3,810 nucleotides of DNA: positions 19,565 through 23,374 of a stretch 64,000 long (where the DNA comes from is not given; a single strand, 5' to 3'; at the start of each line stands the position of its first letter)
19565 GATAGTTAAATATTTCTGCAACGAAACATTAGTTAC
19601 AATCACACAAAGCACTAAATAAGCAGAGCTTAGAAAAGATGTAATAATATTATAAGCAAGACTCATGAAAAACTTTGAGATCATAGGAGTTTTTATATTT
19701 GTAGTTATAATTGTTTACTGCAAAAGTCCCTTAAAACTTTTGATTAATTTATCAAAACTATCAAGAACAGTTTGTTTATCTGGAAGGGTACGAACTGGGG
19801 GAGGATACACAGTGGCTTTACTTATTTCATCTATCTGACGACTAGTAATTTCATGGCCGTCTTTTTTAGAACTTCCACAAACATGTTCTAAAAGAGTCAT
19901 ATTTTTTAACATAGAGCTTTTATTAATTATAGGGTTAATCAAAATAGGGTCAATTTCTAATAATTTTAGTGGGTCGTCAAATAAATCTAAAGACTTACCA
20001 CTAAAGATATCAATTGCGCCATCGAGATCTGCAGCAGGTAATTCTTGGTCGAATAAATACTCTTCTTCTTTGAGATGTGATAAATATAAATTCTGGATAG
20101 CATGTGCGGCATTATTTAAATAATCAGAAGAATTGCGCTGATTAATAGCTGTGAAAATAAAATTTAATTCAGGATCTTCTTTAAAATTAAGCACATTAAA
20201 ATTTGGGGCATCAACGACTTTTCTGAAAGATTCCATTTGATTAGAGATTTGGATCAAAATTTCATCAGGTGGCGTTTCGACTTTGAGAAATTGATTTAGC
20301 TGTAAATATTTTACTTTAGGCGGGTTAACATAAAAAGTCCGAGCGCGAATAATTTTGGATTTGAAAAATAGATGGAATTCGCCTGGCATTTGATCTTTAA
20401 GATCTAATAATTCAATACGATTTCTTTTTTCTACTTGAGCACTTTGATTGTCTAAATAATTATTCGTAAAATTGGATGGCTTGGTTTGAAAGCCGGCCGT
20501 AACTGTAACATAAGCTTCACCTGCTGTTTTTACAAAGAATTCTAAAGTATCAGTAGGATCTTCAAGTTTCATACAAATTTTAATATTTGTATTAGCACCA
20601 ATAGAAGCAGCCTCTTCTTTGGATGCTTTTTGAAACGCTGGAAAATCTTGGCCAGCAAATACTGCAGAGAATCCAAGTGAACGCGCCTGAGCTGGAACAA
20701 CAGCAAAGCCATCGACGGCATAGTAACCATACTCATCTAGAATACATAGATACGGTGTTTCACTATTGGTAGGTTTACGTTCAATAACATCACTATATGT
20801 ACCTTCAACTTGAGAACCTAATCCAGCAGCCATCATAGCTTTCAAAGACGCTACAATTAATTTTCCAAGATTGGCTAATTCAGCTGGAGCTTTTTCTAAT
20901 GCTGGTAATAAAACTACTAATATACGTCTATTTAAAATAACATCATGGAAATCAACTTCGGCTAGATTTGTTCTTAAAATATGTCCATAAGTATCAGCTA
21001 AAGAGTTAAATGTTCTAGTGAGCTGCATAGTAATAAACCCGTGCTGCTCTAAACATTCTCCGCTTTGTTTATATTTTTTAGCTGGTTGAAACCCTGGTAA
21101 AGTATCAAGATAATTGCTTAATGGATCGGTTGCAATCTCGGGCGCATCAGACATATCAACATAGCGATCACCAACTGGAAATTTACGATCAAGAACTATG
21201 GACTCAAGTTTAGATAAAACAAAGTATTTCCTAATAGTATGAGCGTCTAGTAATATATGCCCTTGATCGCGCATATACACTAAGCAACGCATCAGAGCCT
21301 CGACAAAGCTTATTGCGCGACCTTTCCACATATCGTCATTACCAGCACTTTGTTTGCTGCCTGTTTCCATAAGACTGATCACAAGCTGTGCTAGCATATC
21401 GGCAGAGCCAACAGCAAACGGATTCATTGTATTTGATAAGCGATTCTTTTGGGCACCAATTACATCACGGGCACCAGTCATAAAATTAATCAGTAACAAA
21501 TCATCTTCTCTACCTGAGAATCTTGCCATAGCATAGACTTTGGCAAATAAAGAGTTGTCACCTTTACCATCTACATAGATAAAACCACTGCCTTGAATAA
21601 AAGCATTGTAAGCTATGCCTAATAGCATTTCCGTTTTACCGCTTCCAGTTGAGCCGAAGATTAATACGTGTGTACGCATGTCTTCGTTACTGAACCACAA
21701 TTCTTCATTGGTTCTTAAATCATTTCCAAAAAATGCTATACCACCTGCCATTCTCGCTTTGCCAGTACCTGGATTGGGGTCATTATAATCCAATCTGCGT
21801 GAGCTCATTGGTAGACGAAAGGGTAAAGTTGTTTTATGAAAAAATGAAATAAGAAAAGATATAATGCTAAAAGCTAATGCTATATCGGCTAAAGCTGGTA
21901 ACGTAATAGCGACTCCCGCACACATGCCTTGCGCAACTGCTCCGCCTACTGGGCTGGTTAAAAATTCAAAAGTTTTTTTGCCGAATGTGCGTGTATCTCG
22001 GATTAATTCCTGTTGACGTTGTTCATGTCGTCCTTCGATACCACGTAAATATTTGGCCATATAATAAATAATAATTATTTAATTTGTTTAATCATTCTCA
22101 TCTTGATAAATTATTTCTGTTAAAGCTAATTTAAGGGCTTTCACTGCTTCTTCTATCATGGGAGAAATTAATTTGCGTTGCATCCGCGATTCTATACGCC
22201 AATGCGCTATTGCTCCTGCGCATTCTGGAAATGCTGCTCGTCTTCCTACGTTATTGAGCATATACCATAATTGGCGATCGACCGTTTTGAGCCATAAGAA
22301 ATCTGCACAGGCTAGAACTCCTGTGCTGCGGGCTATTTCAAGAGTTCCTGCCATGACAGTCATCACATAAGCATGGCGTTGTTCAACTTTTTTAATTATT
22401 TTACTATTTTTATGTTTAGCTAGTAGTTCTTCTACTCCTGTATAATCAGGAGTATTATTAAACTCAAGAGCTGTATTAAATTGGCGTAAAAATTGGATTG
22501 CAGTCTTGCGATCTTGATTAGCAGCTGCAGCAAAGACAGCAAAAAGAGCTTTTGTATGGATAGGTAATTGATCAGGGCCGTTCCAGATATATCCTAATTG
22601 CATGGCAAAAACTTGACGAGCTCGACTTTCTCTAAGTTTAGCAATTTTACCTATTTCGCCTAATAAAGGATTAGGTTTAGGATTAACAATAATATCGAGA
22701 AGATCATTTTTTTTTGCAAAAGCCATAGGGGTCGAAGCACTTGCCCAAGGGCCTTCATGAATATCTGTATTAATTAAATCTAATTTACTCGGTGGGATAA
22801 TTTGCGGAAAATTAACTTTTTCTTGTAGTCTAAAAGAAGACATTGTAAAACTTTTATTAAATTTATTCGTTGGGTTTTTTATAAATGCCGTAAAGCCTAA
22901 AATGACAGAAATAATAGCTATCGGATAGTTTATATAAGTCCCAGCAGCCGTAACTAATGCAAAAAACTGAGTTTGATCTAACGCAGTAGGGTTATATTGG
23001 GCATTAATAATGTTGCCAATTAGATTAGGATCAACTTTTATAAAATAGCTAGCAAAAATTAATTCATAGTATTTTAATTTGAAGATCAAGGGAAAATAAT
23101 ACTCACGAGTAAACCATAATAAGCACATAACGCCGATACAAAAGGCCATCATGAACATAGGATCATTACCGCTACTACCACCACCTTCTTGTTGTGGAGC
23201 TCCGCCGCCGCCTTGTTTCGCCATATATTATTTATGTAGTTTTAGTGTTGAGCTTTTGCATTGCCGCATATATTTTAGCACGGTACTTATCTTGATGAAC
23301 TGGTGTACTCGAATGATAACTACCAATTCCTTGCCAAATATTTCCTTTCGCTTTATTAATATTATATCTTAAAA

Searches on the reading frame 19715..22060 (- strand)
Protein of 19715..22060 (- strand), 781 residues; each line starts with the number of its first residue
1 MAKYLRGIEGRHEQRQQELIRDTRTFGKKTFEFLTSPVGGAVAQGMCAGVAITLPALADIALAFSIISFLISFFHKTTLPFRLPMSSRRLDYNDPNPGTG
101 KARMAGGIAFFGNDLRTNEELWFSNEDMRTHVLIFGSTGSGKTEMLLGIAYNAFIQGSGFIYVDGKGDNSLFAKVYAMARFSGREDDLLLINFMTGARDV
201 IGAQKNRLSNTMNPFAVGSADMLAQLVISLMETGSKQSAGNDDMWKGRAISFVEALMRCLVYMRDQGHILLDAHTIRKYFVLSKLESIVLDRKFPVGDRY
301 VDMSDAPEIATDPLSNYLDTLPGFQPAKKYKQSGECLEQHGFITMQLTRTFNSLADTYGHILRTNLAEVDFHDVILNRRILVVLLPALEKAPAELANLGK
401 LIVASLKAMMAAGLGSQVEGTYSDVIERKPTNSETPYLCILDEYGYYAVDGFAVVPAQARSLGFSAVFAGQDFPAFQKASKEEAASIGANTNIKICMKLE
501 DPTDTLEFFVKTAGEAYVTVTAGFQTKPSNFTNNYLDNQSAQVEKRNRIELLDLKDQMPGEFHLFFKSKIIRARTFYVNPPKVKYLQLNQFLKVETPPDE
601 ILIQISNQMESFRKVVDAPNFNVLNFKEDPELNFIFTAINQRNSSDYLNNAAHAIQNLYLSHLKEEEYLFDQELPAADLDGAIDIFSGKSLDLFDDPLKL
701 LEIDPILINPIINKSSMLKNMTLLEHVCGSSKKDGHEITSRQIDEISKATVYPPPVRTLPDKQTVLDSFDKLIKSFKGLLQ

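Call 3: search_protein_families(library=pfam, proteins=[window:19715-22060:-], max_evalue=0.01)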
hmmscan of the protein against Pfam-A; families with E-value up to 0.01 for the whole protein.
window:19715-22060:- (781 aa): 4 families
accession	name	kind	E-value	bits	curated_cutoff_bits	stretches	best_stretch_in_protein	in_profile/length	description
PF12696.13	TraG-D_C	-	8.1e-08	32.7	22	1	436-547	1-114/126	TraM recognition site of TraD and TraG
PF10412.15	TrwB_AAD_bind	-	0.00062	19.2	20.5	0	125-168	11-54/387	Type IV secretion-system coupling protein DNA-binding domain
PF01580.24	FtsK_SpoIIIE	-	0.0042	17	24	1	111-147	22-57/221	FtsK/SpoIIIE family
PF01935.23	DUF87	-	0.0076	16.8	23.2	0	125-144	19-38/220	Helicase HerA, central domain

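Call 4: search_protein_families(library=ncbifam, proteins=[window:19715-22060:-], max_evalue=0.01)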
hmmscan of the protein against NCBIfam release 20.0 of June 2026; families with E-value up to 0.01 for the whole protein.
window:19715-22060:- (781 aa): 7 families
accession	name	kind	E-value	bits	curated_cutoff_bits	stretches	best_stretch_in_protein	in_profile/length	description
NF041447.1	TrbC_conju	equivalog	1.7e-112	377.1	800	1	45-606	28-603/685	F-type conjugative transfer protein TrbC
TIGR03743.1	SXT_TraD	subfamily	2e-18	66.2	366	2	101-193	148-239/636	conjugative transfer system coupling protein TraD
NF045973.1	conju_CD1115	equivalog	1.3e-12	47.3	250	2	125-263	20-147/442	VirD4-like conjugal transfer protein, CD1115 family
TIGR03754.1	conj_TOL_TraD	equivalog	1.1e-08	34.1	647.55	1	96-265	148-302/643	type IV conjugative transfer system coupling protein TraD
NF041017.1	DNA_import_CedB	equivalog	2.3e-07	29.8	700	1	104-168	250-315/590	DNA import protein CedB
NF053655.1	CedD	equivalog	9.1e-05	21.3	600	1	123-176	215-268/527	DNA-translocating ATPase CedD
TIGR02237.1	recomb_radB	equivalog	0.0031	17.4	172.4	1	129-170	12-52/210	DNA repair and recombination protein RadB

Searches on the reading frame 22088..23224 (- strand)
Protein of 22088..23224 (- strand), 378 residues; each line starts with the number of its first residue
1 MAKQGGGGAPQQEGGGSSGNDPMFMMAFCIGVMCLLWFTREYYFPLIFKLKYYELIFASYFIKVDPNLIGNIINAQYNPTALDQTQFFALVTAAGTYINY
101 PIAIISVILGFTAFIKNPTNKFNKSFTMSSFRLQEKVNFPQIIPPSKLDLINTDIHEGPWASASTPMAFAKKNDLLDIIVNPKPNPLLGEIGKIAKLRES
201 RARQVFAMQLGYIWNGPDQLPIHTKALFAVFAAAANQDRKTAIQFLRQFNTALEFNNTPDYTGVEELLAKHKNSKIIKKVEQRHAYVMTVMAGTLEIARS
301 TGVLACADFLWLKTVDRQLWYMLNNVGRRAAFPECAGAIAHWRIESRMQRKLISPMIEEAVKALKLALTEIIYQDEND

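Call 3: search_protein_families(library=pfam, proteins=[window:22088-23224:-], max_evalue=0.01)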
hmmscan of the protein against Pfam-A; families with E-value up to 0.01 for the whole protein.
window:22088-23224:- (378 aa): 1 family
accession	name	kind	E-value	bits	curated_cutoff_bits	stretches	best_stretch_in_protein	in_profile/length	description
PF23127.1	DotM_C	-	2.5e-58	197.6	27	1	201-365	2-171/172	DotM, C-terminal cytoplasmic domain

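Call 4: search_protein_families(library=ncbifam, proteins=[window:22088-23224:-], max_evalue=0.01)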
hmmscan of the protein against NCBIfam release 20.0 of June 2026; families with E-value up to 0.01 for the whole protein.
window:22088-23224:- (378 aa): 1 family
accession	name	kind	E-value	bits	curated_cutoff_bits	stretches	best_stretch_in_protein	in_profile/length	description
NF033890.1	DotM_IcmP_IVB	equivalog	9.5e-119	396.6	230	1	22-374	2-355/356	type IVB secretion system coupling complex protein DotM/IcmP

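Call 43: find_homologous_proteins(query=window:22088-23224:-, max_evalue=1e-10)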
Query window:22088-23224:- (378 aa): 65 proteins with E <= 1e-10 among 7994 candidates.
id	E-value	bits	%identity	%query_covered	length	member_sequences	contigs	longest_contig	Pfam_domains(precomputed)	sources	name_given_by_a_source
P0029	6.4e-255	863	100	100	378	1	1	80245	PF23127.2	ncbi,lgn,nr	ncbi:MAG: type IVB secretion system coupling complex protein DotM/IcmP [Gammaproteobacteria bacteriu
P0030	6.2e-199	679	78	95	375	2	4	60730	PF23127.2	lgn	-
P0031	4.0e-173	594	65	100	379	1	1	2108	PF23127.2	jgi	-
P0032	2.8e-168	578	68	95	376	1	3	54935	PF23127.2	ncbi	-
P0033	1.4e-165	569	66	95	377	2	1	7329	PF23127.2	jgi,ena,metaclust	metaclust:\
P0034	4.1e-164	564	65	96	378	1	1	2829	PF23127.2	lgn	-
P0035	4.3e-161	554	64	100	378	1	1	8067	PF23127.2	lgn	-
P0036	5.2e-159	547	64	98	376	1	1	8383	PF23127.2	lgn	-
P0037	1.1e-157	543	62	100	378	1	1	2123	PF23127.2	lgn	-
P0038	3.0e-157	542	62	96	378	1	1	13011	PF23127.2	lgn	-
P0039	1.3e-156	539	62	100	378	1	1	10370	PF23127.2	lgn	-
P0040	1.7e-150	519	62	100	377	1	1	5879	PF23127.2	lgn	-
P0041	1.6e-149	516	60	100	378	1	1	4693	PF23127.2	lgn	-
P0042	1.9e-145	503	58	95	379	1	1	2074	PF23127.2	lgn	-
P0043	2.3e-142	493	58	97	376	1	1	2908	PF23127.2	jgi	jgi:intracellular multiplication protein IcmP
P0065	2.2e-77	279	43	88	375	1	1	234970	PF23127.2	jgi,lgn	-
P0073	3.8e-73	265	40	98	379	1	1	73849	PF23127.2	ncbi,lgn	-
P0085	2.6e-58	216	35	100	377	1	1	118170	PF23127.2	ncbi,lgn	-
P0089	5.6e-44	169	33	100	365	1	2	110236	PF23127.2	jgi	jgi:intracellular multiplication protein IcmP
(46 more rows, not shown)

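Call 44: find_encoding_contigs(protein=P0065, flank=4000, max_places=1)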
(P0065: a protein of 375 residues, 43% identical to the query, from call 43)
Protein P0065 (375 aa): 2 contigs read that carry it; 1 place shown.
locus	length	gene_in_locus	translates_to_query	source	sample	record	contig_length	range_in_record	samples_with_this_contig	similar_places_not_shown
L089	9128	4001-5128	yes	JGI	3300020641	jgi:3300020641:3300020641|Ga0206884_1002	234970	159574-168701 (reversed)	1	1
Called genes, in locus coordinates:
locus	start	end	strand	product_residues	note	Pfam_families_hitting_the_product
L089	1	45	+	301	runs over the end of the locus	PF18306:LDcluster4, PF03641:Lysine_decarbox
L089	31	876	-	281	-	PF00561:Abhydrolase_1, PF12146:Hydrolase_4, PF12697:Abhydrolase_6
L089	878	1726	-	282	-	PF00561:Abhydrolase_1, PF12146:Hydrolase_4 (weak), PF12697:Abhydrolase_6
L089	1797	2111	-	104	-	PF01035:DNA_binding_1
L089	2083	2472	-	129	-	PF01245:Ribosomal_L19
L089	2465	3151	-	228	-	PF01746:tRNA_m1G_MT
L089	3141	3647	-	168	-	PF01782:RimM, PF05239:PRC, PF24986:PRC_RimM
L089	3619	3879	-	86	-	PF00886:Ribosomal_S16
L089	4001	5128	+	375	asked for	PF23127:DotM_C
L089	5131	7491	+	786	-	PF12696:TraG-D_C (weak)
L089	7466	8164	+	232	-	PF08659:KR (faint), PF01370:Epimerase (faint), PF00106:adh_short, PF13561:adh_short_C2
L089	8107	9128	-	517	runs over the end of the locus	PF00324:AA_permease, PF13520:AA_permease_2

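Call 45: find_encoding_contigs(protein=P0085, flank=4000, max_places=1)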
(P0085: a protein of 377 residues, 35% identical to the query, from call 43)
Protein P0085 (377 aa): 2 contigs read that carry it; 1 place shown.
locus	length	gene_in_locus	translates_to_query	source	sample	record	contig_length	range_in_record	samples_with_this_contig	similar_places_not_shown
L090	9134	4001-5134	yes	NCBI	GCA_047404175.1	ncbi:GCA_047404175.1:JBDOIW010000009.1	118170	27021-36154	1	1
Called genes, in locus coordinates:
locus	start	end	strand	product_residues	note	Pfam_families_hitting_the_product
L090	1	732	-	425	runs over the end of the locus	PF00437:T2SSE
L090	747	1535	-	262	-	PF16932:T4SS_TraI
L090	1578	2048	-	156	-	PF16816:DotD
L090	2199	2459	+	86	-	PF28014:IcmT_2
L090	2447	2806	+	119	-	PF12608:T4bSS_IcmS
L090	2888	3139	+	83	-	-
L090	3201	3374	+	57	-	-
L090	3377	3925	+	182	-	PF09475:Dot_icm_IcmQ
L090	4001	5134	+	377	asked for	PF23127:DotM_C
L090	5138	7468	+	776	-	PF12696:TraG-D_C (weak)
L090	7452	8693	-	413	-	PF00067:p450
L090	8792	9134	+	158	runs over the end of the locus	-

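Call 46: find_encoding_contigs(protein=P0089, flank=4000, max_places=1)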
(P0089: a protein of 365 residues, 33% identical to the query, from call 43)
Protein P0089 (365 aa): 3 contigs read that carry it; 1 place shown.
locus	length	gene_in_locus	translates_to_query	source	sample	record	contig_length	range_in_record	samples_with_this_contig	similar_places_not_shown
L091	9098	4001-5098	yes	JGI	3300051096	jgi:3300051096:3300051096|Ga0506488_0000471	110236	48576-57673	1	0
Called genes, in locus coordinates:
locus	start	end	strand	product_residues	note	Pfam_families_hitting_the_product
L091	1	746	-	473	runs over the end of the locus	PF07963:N_methyl (weak)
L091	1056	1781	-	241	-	-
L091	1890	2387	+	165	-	PF12608:T4bSS_IcmS (weak)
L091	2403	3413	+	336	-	-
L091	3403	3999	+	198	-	-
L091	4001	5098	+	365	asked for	PF23127:DotM_C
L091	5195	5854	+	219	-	-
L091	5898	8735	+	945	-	PF12696:TraG-D_C (weak)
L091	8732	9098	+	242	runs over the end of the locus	PF05951:Peptidase_M15_2, PF08291:Peptidase_M15_3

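Call 47: find_encoding_contigs(protein=P0073, flank=4000, max_places=1)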
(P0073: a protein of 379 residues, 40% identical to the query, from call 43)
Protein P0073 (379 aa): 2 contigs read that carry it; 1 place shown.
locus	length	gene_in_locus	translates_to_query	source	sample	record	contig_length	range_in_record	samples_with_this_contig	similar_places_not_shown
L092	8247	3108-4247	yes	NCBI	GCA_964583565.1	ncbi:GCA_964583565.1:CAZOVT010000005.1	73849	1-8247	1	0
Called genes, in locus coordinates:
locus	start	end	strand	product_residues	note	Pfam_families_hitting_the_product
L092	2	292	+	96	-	?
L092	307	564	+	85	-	PF00745:GlutR_dimer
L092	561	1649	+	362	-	PF03462:PCRF, PF00472:RF-1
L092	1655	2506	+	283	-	PF17827:PrmC_N, PF05175:MTS, PF01170:UPF0020 (weak), PF13847:Methyltransf_31, PF08241:Methyltransf_11 (faint), PF08242:Methyltransf_12 (weak), PF13649:Methyltransf_25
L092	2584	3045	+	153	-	PF21157:DksA_N, PF01258:zf-dskA_traR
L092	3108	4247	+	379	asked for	PF23127:DotM_C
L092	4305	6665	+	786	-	PF12696:TraG-D_C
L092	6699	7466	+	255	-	PF13441:Gly-zipper_YMGG (weak), PF00691:OmpA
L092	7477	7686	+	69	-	-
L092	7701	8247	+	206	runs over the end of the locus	PF11393:T4BSS_DotI_IcmL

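Call 51: search_protein_families(library=pfam, proteins=[L091:1890-2387:+, L091:2403-3413:+, L091:5195-5854:+, L091:1056-1781:-], max_evalue=0.01)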
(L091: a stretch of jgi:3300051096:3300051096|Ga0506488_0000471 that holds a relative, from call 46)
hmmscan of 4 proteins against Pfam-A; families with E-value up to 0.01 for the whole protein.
L091:1890-2387:+ (165 aa): 0 families

L091:2403-3413:+ (336 aa): 0 families

L091:5195-5854:+ (219 aa): 0 families

L091:1056-1781:- (241 aa): 0 families

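Call 72: search_protein_families(library=ncbifam, proteins=[L091:3403-3999:+], max_evalue=0.001)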
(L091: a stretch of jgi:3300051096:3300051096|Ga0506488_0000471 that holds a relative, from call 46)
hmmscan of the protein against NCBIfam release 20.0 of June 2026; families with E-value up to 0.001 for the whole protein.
L091:3403-3999:+ (198 aa): 2 families
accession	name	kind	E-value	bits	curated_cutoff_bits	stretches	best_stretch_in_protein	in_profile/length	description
NF010463.0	PRK13888.1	equivalog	4.4e-21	75.9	246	1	45-158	17-125/211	conjugal transfer protein TrbN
NF011856.0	PRK15328.1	equivalog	1.8e-05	24.3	208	1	54-150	30-121/160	type III secretion system invasion protein IagB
